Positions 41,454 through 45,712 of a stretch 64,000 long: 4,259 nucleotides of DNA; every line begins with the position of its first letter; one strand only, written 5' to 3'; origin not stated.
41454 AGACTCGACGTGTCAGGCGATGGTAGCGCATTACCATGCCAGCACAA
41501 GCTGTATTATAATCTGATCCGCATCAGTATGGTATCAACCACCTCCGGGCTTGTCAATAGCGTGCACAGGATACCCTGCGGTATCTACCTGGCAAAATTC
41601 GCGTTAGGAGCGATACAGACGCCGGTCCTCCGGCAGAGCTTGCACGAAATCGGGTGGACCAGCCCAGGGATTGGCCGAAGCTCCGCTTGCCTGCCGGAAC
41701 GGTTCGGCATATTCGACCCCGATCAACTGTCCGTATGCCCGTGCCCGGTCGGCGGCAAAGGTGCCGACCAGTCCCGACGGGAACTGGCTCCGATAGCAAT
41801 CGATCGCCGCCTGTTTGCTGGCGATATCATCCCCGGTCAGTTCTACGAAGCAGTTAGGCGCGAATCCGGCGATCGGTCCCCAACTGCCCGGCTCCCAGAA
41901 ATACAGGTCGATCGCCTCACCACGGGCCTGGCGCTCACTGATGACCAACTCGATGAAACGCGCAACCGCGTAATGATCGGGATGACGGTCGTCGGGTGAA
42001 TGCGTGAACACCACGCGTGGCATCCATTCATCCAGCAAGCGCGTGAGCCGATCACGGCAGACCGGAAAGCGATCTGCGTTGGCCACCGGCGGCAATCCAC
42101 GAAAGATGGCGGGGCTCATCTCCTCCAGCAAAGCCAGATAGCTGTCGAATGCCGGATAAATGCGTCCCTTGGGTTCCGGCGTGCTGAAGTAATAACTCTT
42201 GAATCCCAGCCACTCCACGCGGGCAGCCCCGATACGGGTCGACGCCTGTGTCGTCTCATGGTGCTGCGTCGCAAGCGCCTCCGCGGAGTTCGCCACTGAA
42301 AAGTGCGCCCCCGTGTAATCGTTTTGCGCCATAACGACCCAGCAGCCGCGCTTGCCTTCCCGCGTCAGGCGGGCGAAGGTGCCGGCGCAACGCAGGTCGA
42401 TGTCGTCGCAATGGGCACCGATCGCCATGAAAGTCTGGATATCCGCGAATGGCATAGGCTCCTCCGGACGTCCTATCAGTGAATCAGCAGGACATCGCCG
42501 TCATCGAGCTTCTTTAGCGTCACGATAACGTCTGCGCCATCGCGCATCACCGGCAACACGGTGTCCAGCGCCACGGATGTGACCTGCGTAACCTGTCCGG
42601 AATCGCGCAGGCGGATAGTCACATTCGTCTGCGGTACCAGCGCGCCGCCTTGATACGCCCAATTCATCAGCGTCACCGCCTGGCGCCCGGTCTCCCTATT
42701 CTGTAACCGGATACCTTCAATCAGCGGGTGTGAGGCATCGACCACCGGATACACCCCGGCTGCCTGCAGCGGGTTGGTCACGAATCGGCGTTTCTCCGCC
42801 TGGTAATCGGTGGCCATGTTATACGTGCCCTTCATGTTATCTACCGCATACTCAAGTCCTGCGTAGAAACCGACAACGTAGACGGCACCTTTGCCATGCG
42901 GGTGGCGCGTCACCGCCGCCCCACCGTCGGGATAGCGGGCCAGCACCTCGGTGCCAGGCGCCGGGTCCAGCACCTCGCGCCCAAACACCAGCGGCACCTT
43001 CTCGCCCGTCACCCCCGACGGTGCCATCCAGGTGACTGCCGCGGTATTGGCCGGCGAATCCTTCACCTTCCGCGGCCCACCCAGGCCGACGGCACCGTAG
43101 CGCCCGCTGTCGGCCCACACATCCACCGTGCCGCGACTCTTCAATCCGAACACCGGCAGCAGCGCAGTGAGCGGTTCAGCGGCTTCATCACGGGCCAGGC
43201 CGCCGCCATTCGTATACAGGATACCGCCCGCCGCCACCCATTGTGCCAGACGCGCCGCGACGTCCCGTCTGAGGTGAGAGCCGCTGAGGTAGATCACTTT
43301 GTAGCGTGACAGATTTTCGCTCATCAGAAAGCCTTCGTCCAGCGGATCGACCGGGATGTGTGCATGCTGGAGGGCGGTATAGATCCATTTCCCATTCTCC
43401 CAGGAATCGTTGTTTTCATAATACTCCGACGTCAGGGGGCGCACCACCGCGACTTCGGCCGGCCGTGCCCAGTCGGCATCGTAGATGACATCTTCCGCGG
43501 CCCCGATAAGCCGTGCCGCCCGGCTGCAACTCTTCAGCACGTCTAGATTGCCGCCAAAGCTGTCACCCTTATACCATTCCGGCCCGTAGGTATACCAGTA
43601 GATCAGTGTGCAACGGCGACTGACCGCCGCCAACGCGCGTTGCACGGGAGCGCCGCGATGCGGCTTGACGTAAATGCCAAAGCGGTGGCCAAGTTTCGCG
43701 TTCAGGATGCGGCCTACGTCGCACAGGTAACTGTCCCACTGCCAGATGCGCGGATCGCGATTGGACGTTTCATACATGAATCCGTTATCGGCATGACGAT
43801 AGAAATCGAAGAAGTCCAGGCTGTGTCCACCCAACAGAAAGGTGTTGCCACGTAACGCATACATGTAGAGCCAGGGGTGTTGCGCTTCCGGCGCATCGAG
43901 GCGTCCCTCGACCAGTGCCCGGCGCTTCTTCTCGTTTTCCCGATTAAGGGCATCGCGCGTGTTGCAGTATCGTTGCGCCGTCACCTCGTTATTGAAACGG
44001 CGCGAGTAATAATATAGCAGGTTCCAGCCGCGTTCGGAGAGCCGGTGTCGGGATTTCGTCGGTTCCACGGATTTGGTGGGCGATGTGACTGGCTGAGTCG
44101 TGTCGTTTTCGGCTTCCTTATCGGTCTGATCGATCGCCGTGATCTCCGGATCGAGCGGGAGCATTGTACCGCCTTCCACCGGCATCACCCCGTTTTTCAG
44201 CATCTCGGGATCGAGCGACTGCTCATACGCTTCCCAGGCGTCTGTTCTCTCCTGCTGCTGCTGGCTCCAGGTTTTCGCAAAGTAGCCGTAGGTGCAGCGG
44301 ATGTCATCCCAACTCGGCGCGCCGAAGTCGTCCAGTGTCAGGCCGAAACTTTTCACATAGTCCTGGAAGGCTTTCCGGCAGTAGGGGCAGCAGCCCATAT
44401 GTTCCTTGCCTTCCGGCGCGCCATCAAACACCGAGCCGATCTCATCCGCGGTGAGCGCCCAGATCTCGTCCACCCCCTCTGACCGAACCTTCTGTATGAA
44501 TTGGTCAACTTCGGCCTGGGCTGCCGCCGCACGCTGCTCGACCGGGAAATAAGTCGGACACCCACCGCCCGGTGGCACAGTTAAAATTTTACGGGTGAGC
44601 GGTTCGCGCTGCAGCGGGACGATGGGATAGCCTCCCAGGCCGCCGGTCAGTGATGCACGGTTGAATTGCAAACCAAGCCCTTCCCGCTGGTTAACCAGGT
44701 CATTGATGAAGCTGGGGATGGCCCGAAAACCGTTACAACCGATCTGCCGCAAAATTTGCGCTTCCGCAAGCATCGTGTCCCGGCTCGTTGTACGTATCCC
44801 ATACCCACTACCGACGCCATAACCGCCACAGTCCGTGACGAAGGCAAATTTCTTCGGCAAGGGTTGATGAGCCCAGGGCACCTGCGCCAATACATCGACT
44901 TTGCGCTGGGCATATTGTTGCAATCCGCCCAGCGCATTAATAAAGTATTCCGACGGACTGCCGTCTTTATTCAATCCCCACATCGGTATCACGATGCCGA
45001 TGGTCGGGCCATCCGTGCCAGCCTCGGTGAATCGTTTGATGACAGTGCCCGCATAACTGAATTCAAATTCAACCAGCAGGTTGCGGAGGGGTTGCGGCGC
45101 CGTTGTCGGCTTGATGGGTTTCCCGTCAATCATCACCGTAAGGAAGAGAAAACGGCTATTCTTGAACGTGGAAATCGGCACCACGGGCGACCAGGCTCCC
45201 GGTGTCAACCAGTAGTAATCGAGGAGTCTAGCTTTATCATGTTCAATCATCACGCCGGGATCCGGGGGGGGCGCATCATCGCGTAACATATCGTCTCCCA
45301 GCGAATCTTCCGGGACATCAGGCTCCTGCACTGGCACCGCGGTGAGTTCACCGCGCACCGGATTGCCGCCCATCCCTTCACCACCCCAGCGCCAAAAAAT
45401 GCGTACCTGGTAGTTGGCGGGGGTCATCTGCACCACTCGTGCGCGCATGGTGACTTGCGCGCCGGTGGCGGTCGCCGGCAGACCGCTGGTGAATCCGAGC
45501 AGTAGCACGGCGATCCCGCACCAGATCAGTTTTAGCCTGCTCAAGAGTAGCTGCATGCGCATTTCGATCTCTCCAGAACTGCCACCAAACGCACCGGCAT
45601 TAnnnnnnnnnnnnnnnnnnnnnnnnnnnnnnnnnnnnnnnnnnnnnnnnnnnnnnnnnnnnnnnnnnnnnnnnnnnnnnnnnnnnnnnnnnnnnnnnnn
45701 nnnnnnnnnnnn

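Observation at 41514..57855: A 14-bp palindrome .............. at seven intergenic sites defines a probable LacI-family regulon with stereotyped promoter-operator cassettes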

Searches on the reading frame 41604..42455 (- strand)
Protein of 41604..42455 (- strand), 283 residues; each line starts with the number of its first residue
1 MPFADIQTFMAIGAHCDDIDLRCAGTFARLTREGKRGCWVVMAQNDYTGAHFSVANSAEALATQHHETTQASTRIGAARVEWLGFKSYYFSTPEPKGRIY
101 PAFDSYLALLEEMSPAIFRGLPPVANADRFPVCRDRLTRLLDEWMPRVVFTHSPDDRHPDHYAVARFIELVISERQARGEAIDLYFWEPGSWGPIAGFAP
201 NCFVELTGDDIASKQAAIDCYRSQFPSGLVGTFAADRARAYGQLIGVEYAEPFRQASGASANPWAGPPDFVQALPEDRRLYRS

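Call 4: search_protein_families(library=pfam, proteins=[window:41604-42455:-])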
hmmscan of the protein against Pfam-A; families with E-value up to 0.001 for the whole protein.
window:41604-42455:- (283 aa): 1 family
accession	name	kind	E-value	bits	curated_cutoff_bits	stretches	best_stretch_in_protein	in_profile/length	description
PF02585.22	PIG-L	-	4.5e-16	59.9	28.2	1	10-168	1-125/129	GlcNAc-PI de-N-acetylase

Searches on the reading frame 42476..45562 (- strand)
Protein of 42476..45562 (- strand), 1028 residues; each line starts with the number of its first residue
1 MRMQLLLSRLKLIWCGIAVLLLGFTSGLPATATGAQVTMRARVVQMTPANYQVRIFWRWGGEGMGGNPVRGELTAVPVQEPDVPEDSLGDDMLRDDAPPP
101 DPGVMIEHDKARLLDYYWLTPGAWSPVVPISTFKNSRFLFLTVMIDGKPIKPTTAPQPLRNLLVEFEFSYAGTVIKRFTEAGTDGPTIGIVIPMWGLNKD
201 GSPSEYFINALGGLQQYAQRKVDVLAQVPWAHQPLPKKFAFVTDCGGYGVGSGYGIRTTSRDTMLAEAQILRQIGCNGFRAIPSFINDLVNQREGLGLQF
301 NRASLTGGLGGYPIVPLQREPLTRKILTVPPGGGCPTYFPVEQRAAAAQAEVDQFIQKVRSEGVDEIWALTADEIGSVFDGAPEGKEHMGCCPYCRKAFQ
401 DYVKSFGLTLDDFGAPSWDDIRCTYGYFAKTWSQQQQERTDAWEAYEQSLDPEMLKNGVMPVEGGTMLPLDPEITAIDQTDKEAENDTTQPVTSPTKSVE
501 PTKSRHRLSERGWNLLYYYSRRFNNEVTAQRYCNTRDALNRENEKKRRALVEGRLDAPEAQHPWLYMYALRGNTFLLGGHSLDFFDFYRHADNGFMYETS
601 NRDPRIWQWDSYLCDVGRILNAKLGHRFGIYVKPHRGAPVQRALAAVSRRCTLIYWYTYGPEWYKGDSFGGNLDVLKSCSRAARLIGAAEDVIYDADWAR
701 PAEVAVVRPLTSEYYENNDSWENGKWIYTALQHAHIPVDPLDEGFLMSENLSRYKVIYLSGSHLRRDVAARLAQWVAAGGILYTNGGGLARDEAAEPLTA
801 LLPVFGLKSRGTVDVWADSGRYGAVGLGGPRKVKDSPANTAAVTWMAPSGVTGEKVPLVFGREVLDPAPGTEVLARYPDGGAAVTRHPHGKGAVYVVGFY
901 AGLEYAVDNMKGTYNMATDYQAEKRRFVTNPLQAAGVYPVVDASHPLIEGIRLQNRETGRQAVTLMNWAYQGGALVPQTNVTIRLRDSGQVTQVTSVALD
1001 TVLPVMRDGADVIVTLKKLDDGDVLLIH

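Call 4: search_protein_families(library=pfam, proteins=[window:42476-45562:-])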
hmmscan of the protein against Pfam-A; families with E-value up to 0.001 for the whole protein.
window:42476-45562:- (1028 aa): 1 family
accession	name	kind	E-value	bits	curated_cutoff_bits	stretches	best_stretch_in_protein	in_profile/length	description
PF08532.16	Glyco_hydro_42M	-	0.00027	20.9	25.8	0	863-902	147-189/207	Beta-galactosidase trimerisation domain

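Call 62: search_solved_structures(query=window:42476-45562:-, max_evalue=0.1)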
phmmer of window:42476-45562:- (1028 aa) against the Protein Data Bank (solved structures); distinct sequences matched with E-value up to 0.1: 0.
